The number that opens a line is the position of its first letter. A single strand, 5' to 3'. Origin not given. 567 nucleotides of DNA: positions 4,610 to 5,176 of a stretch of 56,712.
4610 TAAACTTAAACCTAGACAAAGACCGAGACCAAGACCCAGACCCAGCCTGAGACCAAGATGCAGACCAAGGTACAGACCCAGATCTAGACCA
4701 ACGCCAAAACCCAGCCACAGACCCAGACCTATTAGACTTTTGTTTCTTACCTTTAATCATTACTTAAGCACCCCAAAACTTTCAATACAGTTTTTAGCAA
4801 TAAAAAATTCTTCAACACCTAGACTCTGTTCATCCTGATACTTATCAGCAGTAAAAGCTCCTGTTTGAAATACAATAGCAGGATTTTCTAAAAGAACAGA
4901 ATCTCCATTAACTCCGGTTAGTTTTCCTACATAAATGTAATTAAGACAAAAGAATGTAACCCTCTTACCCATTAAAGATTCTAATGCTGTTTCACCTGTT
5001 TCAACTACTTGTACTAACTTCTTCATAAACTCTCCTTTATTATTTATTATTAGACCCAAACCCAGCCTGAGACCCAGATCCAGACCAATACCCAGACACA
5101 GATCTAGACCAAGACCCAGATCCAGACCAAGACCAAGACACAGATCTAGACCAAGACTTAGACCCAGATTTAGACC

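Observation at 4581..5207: Two paralogous (X-Ser)n Trp/Arg/Gly-rich micropeptide genes encoded by hexanucleotide-periodic (NNNTCT)n tracts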

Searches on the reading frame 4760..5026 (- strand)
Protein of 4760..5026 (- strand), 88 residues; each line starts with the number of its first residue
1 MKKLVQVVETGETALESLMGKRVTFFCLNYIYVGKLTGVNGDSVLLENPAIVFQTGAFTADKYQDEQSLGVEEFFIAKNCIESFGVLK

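Call 7: search_protein_families(library=pfam, proteins=[window:4760-5026:-], max_evalue=0.1)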
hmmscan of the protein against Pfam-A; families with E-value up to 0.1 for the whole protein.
window:4760-5026:- (88 aa): 0 families

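Call 8: search_protein_families(library=phrogs, proteins=[window:4760-5026:-], max_evalue=0.1)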
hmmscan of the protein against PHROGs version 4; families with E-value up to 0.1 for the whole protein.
window:4760-5026:- (88 aa): 0 families

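Call 11: find_related_loci(query=window:4760-5026:-, collection=viral_contigs, flank=4000)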
Query window:4760-5026:- (88 aa) in viral_contigs; peptide patterns used: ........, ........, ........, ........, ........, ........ (x = any residue, [..] = any of these).
17 stretches matched a pattern; 9 encode a relative of the query (tblastn E <= 1e-3); 9 distinct loci.
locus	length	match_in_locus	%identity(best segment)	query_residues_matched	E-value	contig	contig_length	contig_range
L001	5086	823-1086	69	1-88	1e-37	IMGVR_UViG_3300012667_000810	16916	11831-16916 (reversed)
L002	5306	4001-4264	67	1-88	5e-37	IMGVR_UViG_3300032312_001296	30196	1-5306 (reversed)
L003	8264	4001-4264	68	1-88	5e-37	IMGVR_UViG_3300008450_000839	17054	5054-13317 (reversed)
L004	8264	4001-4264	68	1-88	5e-37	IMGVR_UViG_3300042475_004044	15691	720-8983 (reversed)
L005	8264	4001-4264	68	1-88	6e-37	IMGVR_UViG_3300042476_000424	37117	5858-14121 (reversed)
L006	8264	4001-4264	66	1-88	2e-36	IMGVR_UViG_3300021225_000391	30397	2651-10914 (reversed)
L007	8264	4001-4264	67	1-88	3e-36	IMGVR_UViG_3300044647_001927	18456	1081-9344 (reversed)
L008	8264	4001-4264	67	1-88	3e-36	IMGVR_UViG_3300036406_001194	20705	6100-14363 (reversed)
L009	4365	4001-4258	63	1-86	4e-33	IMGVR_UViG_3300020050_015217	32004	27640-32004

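Call 26: find_homologous_proteins(query=window:4760-5026:-, max_evalue=0.001)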
Query window:4760-5026:- (88 aa): 552 proteins with E <= 0.001 among 552 candidates; the best 120 are listed.
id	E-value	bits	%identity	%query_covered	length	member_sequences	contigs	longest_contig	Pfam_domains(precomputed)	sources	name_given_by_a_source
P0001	1.9e-41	157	83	100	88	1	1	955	-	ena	-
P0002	2.6e-39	150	80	100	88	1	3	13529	-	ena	-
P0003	4.3e-38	146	80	100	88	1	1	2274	-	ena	-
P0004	1.8e-37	144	80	100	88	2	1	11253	-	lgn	-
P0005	5.6e-37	143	80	100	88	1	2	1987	-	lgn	-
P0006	1.1e-36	142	76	100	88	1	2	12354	-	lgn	-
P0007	1.5e-35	138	74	100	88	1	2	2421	-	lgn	-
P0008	3.3e-34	134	74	100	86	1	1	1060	-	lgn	-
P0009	1.4e-33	132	73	100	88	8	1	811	-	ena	-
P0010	1.5e-33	132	74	100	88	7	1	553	-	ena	-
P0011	6.2e-33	130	73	100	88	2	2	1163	-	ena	-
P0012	1.9e-32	128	75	100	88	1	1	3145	-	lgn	-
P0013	2.2e-32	128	69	100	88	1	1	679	-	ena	-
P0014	2.5e-32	128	69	100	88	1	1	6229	-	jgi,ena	-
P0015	5.5e-31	124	69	100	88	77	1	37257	-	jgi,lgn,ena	jgi:hypothetical protein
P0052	9.3e-28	113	63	100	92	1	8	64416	-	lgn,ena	-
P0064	6.5e-27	111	63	100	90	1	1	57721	-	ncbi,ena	-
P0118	1.5e-22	97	56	100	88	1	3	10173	-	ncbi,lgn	-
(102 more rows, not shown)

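Call 27: find_encoding_contigs(protein=P0002, flank=5000, max_places=3)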
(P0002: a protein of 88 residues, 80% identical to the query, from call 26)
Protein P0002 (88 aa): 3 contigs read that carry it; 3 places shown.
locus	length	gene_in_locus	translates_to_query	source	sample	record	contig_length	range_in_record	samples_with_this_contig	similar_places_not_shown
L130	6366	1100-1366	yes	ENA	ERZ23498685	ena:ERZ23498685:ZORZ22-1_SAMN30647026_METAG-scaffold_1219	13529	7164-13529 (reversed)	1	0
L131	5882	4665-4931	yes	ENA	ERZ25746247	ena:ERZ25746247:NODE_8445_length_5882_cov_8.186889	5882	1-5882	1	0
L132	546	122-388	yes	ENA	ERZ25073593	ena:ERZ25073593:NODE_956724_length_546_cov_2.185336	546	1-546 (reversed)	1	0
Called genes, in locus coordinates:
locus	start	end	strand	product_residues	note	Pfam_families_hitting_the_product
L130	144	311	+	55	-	-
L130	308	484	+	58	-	-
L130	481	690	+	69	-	-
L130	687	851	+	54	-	-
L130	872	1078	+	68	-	-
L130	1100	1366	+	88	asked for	-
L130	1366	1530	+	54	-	-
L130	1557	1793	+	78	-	PF07879:PHB_acc_N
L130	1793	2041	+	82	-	-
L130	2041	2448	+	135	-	-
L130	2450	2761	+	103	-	-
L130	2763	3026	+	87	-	PF01844:HNH, PF14279:HNH_5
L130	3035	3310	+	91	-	-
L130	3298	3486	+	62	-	-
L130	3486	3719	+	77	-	-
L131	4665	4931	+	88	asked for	-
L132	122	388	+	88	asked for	-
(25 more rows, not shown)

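Call 28: find_encoding_contigs(protein=P0004, flank=5000, max_places=2)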
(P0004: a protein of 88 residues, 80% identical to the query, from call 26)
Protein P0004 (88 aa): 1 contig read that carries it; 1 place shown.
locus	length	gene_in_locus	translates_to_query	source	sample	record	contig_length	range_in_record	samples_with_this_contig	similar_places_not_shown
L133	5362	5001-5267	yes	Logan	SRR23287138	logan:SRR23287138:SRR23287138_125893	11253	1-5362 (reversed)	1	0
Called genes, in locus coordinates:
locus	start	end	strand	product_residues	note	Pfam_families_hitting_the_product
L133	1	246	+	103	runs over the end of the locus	-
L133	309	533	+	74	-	-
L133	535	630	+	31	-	-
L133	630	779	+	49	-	-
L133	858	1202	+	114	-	-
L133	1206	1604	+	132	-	-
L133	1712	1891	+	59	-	-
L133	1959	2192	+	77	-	-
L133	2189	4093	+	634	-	PF17975:RNR_Alpha, PF21995:RNR-II_ins_dom, PF02867:Ribonuc_red_lgC (weak)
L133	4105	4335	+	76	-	-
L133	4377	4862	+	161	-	-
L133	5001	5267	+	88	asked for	-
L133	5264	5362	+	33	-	?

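Call 29: find_encoding_contigs(protein=P0006, flank=5000, max_places=2)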
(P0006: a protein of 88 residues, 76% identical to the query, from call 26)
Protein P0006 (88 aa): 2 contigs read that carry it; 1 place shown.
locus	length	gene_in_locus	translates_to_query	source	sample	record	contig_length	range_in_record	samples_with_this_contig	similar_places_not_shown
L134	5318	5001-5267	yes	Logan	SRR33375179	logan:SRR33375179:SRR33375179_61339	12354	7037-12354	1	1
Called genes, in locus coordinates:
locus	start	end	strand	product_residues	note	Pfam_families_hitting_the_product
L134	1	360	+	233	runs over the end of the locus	-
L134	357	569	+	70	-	-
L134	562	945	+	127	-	-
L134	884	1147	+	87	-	-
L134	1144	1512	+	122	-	-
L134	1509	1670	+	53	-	-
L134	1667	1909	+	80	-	-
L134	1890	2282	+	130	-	-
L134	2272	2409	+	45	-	-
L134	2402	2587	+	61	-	-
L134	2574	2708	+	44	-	-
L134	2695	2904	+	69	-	-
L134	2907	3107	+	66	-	-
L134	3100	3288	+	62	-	-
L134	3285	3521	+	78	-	-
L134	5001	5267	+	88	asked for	-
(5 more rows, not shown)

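Call 36: search_dna_similar(query=window:4760-5026:-, collection=phages, mode=protein, max_evalue=0.001, max_rows=20)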
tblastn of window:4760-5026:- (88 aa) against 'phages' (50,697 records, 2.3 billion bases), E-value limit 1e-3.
Records with a match: 1; places in all: 1; records where one place covers at least 80% of the query: 1.
Best place of each record, by identity: <60% 1.
By first word of the organism name: Bacteriophage 1.
By host as written in the record: - 1.
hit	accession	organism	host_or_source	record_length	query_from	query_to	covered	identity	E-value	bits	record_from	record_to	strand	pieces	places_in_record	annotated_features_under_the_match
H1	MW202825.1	Bacteriophage sp.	Manatee Spring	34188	1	88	100%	53.4%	2e-20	89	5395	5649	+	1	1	none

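Call 37: get_annotated_region(hit=H1, flank=4000)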
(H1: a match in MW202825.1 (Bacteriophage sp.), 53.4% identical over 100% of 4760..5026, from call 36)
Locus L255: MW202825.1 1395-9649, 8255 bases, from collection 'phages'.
description: UNVERIFIED_CONTAM: Bacteriophage sp. isolate ctah5458, complete genome.
organism: Bacteriophage sp. (NCBI taxid 38018)
taxonomy: Viruses
host: -; source: Manatee Spring; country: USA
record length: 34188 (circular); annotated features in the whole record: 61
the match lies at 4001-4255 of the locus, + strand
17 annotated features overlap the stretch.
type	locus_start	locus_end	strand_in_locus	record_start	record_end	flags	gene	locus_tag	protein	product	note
CDS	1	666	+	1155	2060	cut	-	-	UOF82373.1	exonuclease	-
CDS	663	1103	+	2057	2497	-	-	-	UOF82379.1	hypothetical protein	-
CDS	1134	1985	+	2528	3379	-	-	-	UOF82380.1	hypothetical protein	-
CDS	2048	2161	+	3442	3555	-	-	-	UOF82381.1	helix-turn-helix domain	-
CDS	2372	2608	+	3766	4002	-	-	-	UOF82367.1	DNA-binding protein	-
CDS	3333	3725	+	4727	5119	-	-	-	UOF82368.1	group-specific protein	-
CDS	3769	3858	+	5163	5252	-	-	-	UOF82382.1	hypothetical protein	-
CDS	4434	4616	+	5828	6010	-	-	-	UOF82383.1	hypothetical protein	-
CDS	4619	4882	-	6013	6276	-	-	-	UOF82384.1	hypothetical protein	-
CDS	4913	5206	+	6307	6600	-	-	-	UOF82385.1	hypothetical protein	-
CDS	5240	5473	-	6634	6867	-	-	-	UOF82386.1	hypothetical protein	-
CDS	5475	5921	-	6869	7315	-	-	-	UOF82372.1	lysozyme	-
CDS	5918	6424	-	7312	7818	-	-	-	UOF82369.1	hypothetical protein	-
CDS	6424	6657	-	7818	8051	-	-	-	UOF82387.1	hypothetical protein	-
CDS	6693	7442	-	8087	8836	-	-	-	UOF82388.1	hypothetical protein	-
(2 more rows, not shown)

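Call 42: search_solved_structures(query=A1, max_evalue=10)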
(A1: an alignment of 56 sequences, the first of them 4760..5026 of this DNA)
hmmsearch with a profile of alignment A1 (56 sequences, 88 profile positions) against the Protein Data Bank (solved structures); distinct sequences matched with E-value up to 10: 3.
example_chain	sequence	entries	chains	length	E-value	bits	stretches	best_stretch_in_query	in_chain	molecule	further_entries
4ew7_A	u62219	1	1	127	0.3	14.2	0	42-74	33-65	Conjugative transfer: regulation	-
8u47_A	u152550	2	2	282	1.4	12.1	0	17-41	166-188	Endo-beta-N-acetylglucosaminidase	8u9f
8u46_A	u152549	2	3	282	1.4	12.1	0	17-41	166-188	Endo-beta-N-acetylglucosaminidase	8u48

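Call 45: find_encoding_contigs(protein=P0064, flank=3000, max_places=2)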
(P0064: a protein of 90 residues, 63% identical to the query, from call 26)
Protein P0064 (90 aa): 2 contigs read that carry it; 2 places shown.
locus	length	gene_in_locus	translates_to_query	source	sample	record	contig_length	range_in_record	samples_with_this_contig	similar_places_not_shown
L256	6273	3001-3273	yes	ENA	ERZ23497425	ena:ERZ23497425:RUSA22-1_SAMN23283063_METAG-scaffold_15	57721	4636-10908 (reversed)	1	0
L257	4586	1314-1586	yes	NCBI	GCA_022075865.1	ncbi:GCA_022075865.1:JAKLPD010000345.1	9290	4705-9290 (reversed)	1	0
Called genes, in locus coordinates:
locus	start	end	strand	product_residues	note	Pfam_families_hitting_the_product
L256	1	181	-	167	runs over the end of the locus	-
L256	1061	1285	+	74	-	-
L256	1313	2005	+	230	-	-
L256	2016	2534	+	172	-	PF01464:SLT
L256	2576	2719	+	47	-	-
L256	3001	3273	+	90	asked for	-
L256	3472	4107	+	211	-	-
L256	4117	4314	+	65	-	-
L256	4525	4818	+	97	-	-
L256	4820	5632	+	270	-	-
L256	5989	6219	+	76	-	-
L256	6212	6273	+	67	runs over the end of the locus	-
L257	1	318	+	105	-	?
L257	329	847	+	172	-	PF01464:SLT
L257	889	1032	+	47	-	-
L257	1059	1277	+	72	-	-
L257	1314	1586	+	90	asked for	-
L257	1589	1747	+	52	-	-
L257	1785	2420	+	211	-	-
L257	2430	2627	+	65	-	-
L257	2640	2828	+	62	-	-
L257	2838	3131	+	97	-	-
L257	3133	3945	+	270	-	-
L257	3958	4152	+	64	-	-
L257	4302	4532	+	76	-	-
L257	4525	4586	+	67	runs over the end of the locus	-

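Call 46: find_encoding_contigs(protein=P0052, flank=3000, max_places=2)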
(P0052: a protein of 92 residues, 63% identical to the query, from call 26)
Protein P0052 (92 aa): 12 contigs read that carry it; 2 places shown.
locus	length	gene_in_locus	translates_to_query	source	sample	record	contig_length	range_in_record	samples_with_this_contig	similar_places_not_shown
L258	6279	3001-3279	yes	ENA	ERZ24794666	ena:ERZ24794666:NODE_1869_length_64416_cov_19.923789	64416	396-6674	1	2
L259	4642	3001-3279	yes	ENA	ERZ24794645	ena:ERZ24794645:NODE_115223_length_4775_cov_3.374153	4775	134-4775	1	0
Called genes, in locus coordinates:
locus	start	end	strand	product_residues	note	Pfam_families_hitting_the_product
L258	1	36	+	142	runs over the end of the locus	?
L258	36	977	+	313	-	PF01408:GFO_IDH_MocA (weak)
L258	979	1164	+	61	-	-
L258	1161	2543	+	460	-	PF01041:DegT_DnrJ_EryC1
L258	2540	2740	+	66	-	-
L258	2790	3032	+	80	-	-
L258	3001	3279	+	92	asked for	-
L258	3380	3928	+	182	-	PF13302:Acetyltransf_3, PF13420:Acetyltransf_4, PF00583:Acetyltransf_1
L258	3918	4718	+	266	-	PF03102:NeuB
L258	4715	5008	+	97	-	-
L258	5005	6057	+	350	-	PF00106:adh_short (weak), PF01073:3Beta_HSD, PF01370:Epimerase, PF02719:Polysacc_synt_2, PF04321:RmlD_sub_bind, PF07993:NAD_binding_4 (weak), PF13460:NAD_binding_10 (weak), PF16363:GDP_Man_Dehyd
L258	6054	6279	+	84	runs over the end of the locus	-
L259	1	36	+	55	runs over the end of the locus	?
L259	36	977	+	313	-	PF01408:GFO_IDH_MocA (weak)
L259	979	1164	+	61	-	-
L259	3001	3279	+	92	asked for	-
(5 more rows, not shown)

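Call 47: find_encoding_contigs(protein=P0118, flank=3000, max_places=2)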
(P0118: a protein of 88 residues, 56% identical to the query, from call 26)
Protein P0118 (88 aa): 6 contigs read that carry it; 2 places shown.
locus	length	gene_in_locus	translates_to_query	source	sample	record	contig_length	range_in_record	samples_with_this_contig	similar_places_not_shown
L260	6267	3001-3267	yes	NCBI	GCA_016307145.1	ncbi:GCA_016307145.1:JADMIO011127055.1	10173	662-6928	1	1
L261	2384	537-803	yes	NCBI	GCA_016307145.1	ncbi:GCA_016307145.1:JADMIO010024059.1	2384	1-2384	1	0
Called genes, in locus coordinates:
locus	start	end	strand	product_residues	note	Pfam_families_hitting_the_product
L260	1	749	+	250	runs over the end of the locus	-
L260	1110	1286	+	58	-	-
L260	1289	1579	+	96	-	-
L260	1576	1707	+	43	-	-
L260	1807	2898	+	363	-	-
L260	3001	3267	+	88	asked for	-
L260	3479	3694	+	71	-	-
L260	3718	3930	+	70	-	-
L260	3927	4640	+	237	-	PF17338:GP88 (weak), PF23872:DUF7227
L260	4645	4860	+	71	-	-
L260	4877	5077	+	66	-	-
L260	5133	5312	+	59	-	-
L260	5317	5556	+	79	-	-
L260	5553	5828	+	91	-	-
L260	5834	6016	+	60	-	-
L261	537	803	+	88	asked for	-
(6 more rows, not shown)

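Call 49: predict_structure(alignment_id=A1)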
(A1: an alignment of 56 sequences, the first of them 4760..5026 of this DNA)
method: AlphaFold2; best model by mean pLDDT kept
length: 88 residues; sequences in the alignment: 56
mean_pLDDT: 93.3   pTM: 0.82
mean pLDDT of the five models: 93.3, 91.1, 90.2, 89.2, 89.0
residues with pLDDT >= 90: 73; 70-90: 11; 50-70: 3; < 50: 1
segments of 3 or more residues with pLDDT < 50: none
pLDDT, mean of each block of 10 residues (from residue 1): 67 92 96 98 98 97 98 97 97
secondary structure, 60 per line:
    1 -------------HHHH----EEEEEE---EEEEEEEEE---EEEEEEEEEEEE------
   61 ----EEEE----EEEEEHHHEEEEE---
elements in order: H14-17 E22-27 E31-39 E43-54 E65-68 E73-77 E81-85
